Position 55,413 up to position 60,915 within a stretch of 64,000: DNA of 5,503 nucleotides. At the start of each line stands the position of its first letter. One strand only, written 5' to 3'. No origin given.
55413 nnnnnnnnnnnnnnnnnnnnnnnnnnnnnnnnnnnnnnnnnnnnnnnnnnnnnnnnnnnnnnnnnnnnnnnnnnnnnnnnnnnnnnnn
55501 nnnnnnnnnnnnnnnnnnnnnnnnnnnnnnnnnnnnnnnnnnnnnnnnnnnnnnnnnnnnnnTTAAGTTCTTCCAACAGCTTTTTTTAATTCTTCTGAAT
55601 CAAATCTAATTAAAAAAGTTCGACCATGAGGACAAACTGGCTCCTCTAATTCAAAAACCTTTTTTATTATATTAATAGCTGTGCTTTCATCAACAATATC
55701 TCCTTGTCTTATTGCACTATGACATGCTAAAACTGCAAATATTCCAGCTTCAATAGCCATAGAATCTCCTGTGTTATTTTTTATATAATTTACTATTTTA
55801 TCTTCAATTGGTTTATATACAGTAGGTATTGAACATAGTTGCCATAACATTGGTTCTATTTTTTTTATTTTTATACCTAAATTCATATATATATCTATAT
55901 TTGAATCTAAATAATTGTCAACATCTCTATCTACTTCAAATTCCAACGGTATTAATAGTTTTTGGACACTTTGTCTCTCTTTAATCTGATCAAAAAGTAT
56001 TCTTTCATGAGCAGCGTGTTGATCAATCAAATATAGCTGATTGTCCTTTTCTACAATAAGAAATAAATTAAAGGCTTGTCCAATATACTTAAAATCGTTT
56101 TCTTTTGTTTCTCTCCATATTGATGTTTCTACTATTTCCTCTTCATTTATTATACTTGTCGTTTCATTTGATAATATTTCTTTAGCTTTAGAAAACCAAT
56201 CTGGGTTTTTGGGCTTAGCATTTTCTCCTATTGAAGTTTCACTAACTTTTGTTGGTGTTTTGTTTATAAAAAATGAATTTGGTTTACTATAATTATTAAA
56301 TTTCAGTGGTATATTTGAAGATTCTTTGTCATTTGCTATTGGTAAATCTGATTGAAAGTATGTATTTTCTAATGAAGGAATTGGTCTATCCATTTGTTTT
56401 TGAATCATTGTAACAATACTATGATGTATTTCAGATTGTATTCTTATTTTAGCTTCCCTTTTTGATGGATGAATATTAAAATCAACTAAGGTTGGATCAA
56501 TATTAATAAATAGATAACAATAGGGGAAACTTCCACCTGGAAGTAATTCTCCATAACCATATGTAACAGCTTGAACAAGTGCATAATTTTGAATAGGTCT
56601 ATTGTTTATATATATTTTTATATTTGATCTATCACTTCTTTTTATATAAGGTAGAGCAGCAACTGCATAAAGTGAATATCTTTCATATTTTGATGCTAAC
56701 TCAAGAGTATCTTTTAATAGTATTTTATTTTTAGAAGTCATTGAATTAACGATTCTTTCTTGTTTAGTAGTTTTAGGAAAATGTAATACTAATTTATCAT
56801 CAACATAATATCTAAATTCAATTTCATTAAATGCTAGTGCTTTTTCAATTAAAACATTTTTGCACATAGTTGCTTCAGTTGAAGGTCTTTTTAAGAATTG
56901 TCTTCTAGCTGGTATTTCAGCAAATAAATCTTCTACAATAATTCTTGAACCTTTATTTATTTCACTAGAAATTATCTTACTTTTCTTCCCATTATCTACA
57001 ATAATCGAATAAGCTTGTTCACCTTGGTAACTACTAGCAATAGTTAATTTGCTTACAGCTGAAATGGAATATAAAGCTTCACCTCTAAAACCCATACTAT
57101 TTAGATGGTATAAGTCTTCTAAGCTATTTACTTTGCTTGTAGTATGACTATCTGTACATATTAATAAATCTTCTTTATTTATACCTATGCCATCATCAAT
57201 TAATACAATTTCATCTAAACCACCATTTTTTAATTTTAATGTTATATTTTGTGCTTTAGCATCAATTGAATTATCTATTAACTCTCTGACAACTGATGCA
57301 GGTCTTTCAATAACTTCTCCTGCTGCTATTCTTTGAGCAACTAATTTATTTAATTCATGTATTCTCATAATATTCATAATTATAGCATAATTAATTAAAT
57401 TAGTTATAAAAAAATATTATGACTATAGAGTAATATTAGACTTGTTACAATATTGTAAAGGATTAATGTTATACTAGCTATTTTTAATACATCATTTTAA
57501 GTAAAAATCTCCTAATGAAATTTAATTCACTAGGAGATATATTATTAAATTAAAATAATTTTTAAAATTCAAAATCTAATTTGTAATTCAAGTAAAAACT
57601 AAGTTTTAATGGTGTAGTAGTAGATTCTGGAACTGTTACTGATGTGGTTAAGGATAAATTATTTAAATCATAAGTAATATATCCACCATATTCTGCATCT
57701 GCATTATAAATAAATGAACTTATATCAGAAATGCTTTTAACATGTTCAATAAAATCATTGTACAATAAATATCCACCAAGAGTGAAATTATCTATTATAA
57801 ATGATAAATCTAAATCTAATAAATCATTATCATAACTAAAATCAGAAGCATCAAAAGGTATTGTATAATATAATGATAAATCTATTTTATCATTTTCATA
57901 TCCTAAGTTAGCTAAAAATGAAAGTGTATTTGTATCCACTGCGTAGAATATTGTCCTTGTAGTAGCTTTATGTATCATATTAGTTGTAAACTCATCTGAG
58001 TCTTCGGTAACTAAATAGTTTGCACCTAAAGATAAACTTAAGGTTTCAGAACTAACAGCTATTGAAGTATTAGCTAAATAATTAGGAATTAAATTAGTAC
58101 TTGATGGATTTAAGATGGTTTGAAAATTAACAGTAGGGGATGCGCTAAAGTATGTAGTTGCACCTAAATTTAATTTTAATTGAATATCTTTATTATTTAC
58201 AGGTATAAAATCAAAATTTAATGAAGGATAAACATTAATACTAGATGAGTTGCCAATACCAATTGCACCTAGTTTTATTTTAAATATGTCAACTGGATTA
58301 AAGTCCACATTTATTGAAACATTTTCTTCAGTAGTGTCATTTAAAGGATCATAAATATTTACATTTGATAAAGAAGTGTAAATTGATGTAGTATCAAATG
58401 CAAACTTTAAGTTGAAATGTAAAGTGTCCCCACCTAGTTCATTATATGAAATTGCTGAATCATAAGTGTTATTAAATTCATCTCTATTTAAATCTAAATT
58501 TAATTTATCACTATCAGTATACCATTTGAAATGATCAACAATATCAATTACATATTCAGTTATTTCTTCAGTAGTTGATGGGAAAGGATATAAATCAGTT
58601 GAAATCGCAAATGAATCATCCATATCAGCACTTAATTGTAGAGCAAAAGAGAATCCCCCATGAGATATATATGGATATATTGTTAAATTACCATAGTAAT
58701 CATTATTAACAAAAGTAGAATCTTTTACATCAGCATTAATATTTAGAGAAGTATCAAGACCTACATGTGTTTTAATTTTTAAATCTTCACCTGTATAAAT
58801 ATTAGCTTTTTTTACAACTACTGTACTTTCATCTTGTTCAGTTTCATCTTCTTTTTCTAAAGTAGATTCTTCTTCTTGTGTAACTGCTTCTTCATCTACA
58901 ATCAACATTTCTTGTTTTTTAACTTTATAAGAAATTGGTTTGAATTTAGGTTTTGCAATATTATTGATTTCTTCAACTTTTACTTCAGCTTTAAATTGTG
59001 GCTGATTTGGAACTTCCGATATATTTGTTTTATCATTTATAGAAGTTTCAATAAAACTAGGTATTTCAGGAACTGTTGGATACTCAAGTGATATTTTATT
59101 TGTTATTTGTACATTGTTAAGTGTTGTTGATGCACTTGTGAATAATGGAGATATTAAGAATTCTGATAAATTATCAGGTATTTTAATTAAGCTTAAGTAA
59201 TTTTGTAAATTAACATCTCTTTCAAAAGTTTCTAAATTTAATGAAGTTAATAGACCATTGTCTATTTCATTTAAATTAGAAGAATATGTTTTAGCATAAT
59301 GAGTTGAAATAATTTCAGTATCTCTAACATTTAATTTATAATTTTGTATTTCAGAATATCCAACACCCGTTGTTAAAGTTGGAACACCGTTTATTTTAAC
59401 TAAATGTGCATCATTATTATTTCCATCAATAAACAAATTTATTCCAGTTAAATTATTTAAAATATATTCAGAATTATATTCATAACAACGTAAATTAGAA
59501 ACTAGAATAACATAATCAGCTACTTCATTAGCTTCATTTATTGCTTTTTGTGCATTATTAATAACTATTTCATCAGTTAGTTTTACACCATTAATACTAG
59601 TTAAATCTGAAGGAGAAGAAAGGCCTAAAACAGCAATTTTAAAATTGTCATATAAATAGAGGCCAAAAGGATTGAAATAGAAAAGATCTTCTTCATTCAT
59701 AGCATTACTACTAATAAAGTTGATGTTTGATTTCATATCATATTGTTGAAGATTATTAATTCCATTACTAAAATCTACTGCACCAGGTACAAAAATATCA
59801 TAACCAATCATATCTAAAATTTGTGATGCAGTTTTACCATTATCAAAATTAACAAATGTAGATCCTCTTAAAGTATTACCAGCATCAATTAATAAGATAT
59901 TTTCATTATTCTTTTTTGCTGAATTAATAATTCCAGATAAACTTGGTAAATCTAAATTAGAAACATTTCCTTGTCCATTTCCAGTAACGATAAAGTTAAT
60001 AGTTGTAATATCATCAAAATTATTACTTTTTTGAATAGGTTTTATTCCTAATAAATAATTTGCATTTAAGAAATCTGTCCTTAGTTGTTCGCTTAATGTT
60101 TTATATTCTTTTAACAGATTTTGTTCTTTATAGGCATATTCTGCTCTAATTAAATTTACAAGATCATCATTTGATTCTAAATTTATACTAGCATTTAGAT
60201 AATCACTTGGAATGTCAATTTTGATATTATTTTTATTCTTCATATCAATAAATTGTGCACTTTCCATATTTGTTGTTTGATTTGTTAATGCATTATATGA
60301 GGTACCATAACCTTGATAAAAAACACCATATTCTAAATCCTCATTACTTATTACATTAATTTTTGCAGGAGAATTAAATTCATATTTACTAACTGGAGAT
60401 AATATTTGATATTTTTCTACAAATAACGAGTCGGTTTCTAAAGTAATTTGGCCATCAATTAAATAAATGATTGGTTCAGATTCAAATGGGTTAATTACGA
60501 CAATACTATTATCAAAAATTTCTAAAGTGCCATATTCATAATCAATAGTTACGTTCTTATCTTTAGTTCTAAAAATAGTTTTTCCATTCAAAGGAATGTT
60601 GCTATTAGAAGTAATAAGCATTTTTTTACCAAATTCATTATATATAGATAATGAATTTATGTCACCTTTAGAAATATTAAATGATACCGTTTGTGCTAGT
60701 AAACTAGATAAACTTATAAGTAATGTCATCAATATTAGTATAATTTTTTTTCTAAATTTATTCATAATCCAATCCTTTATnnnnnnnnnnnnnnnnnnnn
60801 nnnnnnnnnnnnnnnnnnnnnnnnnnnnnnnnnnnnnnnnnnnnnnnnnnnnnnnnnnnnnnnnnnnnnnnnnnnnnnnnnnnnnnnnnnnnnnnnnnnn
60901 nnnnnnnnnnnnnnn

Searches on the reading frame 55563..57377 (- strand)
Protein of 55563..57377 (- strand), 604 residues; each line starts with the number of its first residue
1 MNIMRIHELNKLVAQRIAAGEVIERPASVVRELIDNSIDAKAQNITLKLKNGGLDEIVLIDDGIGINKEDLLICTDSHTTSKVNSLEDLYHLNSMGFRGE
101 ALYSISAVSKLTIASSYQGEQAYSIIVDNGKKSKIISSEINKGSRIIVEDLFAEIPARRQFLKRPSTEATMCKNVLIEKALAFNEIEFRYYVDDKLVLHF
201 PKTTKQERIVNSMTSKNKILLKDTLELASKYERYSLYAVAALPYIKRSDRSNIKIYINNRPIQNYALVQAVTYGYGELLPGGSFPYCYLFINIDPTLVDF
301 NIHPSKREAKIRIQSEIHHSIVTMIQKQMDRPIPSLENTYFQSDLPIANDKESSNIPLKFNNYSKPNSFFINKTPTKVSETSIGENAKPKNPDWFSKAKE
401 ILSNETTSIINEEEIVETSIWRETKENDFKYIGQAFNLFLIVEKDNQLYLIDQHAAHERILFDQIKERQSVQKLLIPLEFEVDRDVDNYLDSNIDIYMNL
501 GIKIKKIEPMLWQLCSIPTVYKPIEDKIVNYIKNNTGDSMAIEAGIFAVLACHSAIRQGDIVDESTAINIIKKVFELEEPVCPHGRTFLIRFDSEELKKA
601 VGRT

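Call 42: search_protein_families(library=ncbifam, proteins=[window:55563-57377:-], max_evalue=1e-8)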
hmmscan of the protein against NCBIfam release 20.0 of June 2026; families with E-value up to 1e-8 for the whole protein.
window:55563-57377:- (604 aa): 8 families
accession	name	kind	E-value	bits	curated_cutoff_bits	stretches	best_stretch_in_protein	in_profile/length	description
TIGR00585.2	mutl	equivalog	1.5e-131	440.1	180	1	6-523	1-539/555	DNA mismatch repair endonuclease MutL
NF000950.0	PRK00095.1-3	equivalog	4.1e-109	365.8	756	1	4-601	2-634/641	DNA mismatch repair endonuclease MutL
NF000949.0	PRK00095.1-2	equivalog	4.4e-100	336.5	750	1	3-599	4-628/634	DNA mismatch repair endonuclease MutL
NF000953.0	PRK00095.2-4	equivalog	3.3e-98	330.2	693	1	4-603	1-610/611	DNA mismatch repair endonuclease MutL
NF000952.0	PRK00095.2-2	subfamily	1.3e-92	311.3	840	1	4-601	1-620/623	DNA mismatch repair endonuclease MutL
NF000951.0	PRK00095.2-1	equivalog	3.4e-83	280.2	391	2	4-330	3-333/559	DNA mismatch repair endonuclease MutL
NF000948.0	PRK00095.1-1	equivalog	2.2e-72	245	701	1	4-520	1-541/625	DNA mismatch repair endonuclease MutL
NF000954.0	PRK00095.2-5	equivalog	3.6e-68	230.4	937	1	5-525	6-512/588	DNA mismatch repair endonuclease MutL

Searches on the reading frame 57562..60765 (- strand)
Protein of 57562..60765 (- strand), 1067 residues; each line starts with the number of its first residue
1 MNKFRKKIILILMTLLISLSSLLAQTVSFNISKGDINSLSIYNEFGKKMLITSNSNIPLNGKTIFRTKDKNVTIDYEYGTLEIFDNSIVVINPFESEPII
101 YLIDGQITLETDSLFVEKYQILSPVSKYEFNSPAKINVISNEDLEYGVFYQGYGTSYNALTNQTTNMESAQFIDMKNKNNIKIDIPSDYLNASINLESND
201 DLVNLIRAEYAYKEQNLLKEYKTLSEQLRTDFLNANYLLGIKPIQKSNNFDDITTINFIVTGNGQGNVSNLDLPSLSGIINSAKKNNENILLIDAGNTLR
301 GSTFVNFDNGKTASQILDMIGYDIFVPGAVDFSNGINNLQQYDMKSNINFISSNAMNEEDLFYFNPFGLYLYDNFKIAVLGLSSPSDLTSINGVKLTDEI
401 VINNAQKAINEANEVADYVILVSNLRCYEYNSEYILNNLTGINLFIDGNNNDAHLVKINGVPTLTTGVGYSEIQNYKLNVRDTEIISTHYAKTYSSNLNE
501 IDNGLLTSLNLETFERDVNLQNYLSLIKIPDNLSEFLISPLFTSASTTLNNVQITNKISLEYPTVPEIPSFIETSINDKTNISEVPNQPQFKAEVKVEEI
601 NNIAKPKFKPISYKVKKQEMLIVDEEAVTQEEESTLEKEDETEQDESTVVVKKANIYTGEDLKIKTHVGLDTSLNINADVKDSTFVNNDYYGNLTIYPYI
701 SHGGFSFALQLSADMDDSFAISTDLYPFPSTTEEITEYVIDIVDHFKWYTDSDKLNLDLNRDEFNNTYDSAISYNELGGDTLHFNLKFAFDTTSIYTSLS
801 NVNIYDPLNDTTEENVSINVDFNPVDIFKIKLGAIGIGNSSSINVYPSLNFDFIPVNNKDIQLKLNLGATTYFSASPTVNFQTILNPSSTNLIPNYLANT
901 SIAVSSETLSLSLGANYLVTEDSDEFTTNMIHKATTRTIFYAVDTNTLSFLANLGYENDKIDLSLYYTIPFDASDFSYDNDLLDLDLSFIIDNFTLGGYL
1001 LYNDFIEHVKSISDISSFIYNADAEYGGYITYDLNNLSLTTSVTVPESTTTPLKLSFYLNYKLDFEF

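Call 42: search_protein_families(library=ncbifam, proteins=[window:57562-60765:-], max_evalue=1e-8)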
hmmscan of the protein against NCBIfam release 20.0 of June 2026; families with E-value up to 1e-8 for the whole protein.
window:57562-60765:- (1067 aa): 2 families
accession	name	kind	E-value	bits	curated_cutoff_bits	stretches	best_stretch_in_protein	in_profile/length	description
NF041198.1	UshA_like_PCGU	equivalog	1.6e-12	46.8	275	1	280-464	56-249/519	UshA-like (seleno)protein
TIGR04486.1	thiosulf_SoxB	equivalog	9.6e-09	34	550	0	253-457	99-305/556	thiosulfohydrolase SoxB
